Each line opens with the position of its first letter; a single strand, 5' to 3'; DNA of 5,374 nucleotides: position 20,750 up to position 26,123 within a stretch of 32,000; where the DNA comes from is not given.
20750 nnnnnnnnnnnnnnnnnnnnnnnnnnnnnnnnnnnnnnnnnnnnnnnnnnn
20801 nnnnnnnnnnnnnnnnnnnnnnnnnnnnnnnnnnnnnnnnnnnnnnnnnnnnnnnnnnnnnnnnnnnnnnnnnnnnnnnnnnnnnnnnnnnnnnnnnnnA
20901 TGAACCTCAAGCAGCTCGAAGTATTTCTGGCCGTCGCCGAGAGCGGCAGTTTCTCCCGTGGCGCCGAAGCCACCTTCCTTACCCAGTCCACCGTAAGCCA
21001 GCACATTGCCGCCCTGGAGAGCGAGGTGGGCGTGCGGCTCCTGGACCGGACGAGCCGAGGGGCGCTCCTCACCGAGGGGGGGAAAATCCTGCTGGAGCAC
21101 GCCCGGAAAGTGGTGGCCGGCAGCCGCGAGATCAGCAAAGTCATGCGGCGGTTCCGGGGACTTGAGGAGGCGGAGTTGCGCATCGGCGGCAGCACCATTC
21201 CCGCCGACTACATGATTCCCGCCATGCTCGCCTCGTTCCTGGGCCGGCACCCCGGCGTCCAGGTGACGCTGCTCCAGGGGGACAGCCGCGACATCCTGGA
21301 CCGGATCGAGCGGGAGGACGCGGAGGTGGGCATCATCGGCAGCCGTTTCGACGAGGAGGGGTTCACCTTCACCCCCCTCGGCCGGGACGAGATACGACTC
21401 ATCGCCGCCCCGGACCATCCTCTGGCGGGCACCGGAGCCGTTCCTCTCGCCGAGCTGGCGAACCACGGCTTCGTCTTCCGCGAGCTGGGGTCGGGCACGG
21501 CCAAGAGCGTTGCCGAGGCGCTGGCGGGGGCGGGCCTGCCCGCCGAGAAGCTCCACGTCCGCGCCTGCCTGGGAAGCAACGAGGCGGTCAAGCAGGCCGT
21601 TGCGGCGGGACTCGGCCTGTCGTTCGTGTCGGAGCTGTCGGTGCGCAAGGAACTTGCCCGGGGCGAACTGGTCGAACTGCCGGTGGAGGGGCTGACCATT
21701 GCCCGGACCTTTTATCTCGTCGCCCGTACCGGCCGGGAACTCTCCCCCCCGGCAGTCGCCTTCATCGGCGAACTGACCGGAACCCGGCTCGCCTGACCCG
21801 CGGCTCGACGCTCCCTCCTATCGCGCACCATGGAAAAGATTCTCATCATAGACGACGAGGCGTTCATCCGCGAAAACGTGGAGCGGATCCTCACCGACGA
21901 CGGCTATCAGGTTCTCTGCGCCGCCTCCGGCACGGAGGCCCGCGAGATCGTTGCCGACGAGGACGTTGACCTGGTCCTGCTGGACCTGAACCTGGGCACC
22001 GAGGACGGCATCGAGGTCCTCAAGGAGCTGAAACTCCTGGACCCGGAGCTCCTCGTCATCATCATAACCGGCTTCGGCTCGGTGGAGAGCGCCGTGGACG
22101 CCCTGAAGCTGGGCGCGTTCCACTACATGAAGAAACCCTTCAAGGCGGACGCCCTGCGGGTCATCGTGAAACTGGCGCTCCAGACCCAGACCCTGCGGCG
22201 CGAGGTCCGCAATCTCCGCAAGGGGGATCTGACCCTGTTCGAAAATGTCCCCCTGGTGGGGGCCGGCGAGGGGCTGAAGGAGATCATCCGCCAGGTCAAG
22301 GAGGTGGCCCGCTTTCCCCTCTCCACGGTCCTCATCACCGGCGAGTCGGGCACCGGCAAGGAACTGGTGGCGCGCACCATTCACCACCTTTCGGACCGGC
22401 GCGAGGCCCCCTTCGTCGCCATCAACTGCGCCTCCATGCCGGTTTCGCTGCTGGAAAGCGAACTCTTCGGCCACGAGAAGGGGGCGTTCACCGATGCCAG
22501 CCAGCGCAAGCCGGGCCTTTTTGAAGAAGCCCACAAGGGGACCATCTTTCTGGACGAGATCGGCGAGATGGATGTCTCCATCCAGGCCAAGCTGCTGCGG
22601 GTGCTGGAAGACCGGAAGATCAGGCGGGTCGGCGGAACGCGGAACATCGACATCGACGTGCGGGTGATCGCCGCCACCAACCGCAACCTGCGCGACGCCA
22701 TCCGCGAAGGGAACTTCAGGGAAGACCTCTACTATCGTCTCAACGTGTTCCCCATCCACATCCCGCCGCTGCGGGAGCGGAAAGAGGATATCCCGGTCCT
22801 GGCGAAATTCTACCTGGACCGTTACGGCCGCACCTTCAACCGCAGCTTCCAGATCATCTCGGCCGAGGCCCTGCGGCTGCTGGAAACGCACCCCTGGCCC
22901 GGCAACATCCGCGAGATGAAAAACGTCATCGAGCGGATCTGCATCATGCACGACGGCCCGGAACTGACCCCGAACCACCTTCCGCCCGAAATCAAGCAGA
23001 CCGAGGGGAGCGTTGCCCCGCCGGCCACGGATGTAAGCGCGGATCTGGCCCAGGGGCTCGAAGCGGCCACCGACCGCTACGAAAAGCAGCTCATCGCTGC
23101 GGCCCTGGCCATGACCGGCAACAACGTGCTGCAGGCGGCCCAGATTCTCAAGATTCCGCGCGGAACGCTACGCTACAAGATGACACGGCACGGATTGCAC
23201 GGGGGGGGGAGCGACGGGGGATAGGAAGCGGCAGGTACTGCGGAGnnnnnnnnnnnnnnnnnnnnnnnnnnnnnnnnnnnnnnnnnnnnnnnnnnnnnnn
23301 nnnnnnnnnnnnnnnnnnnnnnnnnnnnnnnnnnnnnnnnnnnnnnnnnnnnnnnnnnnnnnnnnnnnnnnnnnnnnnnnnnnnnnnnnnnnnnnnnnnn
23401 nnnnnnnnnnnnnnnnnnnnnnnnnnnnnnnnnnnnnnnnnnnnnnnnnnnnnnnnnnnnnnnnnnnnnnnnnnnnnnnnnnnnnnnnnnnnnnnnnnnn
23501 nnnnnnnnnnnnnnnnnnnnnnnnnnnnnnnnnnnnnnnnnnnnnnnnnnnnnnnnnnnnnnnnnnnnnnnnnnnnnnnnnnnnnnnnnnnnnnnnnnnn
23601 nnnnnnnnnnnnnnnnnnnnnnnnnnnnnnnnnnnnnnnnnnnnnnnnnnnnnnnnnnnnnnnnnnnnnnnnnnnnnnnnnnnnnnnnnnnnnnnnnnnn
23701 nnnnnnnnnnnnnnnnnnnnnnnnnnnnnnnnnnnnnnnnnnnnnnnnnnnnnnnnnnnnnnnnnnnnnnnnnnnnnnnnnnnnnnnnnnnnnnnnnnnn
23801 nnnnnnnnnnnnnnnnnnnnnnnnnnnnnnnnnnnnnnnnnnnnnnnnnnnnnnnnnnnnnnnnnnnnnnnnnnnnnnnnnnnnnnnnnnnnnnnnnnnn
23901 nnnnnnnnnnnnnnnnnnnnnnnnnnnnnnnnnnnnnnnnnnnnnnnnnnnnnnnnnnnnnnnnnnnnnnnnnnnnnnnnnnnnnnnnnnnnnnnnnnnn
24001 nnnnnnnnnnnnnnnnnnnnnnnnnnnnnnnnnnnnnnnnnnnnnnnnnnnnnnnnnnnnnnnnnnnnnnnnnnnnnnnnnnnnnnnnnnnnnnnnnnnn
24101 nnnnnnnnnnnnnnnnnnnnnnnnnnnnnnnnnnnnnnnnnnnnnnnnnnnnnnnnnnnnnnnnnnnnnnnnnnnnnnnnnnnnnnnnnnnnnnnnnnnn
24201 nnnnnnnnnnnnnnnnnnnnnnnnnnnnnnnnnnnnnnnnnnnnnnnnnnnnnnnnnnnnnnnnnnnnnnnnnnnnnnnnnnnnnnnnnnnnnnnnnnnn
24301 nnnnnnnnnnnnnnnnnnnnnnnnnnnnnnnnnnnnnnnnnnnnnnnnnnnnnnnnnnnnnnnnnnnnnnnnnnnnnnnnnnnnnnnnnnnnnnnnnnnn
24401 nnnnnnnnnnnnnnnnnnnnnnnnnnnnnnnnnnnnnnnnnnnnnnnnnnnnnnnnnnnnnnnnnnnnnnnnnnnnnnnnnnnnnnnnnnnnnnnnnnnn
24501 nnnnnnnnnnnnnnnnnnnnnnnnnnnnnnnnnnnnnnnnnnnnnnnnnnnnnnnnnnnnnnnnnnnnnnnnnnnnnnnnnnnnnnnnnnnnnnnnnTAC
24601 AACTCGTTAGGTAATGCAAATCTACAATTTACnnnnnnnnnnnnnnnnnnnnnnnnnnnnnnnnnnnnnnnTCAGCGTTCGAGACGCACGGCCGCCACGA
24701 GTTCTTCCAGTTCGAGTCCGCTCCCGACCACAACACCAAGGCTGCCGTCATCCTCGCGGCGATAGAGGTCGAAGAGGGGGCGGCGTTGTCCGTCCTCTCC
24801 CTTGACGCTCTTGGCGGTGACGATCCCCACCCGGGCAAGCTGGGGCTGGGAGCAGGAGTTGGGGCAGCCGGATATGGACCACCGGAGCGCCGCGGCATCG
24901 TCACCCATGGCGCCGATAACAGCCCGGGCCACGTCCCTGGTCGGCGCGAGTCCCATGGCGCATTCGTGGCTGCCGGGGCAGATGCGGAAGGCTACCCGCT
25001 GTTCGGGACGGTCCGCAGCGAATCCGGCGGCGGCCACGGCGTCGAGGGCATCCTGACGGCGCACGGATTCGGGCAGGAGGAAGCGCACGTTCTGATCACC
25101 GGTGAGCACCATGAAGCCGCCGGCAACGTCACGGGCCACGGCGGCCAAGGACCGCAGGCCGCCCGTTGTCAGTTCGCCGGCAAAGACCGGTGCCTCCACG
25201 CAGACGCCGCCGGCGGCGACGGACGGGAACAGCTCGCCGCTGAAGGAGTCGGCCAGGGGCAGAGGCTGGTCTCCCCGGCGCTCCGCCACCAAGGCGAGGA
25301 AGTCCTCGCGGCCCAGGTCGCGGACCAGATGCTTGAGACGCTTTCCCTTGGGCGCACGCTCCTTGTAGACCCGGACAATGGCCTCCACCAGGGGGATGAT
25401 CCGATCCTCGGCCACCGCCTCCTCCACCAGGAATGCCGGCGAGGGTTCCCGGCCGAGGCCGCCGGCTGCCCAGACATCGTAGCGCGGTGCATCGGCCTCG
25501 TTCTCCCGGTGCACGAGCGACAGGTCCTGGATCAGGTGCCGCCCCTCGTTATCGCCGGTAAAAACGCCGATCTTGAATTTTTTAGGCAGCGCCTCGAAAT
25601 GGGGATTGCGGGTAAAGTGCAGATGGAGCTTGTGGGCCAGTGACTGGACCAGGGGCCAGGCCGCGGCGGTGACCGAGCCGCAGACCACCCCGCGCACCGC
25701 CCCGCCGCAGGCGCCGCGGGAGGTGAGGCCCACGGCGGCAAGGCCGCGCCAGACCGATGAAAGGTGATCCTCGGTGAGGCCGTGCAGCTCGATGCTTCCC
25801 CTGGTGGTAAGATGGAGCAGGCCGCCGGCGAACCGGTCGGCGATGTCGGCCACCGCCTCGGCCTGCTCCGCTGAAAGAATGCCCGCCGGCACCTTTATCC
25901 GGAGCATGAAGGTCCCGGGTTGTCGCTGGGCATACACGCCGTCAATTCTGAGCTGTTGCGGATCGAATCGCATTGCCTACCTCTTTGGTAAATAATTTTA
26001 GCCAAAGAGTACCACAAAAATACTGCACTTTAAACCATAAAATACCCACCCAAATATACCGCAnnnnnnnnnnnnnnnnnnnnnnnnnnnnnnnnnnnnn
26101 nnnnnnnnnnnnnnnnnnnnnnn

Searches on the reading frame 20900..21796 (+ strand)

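Call 53: search_protein_families(library=pfam, proteins=[window:20900-21796:+], max_evalue=0.00001)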
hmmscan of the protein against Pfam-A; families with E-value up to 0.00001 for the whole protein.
window:20900-21796:+ (298 aa): 3 families
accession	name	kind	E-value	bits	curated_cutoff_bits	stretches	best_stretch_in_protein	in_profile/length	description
PF03466.25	LysR_substrate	-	1.4e-52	178.6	28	1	87-292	2-204/209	LysR substrate binding domain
PF00126.33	HTH_1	-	6e-22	77.8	26.6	1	3-61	1-59/60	Bacterial regulatory helix-turn-helix protein, lysR family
PF12727.12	PBP_like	-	1.8e-06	27.7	27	1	138-237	44-143/193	PBP superfamily domain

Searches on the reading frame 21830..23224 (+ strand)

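Call 53: search_protein_families(library=pfam, proteins=[window:21830-23224:+], max_evalue=0.00001)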
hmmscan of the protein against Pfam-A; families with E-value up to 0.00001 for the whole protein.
window:21830-23224:+ (464 aa): 9 families
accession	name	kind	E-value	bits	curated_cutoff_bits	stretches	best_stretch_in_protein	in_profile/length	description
PF00158.32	Sigma54_activat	-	8.4e-72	240.8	20.2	1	143-310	2-168/168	Sigma-54 interaction domain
PF00072.30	Response_reg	-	3.7e-28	98.3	30.2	1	4-113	1-110/111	Response regulator receiver domain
PF25601.1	AAA_lid_14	-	6.5e-27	93.6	27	1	315-394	1-80/87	AAA+ ATPase lid domain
PF14532.12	Sigma54_activ_2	-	2.2e-22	80.2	25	1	143-314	1-138/138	Sigma-54 interaction domain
PF07728.20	AAA_5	-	2e-10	41.3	22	1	167-287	2-125/139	AAA domain (dynein-related subfamily)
PF02954.25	HTH_8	-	5.3e-10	39.3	22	1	418-453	6-41/42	Bacterial regulatory protein, Fis family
PF01078.27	Mg_chelatase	-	1.3e-07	31.7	20.3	0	224-284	95-157/207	Magnesium chelatase, subunit ChlI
PF07724.20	AAA_2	-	1.4e-07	32.1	27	1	163-292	2-132/166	AAA domain (Cdc48 subfamily)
PF00004.35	AAA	-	2.4e-07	31.7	21.2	1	167-293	1-120/131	ATPase family associated with various cellular activities (AAA)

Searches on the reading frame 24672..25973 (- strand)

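Call 53: search_protein_families(library=pfam, proteins=[window:24672-25973:-], max_evalue=0.00001)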
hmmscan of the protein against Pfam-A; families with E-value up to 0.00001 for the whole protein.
window:24672-25973:- (433 aa): 2 families
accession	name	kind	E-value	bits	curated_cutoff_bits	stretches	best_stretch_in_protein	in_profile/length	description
PF03460.22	NIR_SIR_ferr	-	2.3e-30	104.6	24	1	14-81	1-69/69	Nitrite/Sulfite reductase ferredoxin-like half domain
PF01077.27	NIR_SIR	-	1.1e-25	90.3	27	1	101-233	16-154/158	Nitrite and sulphite reductase 4Fe-4S domain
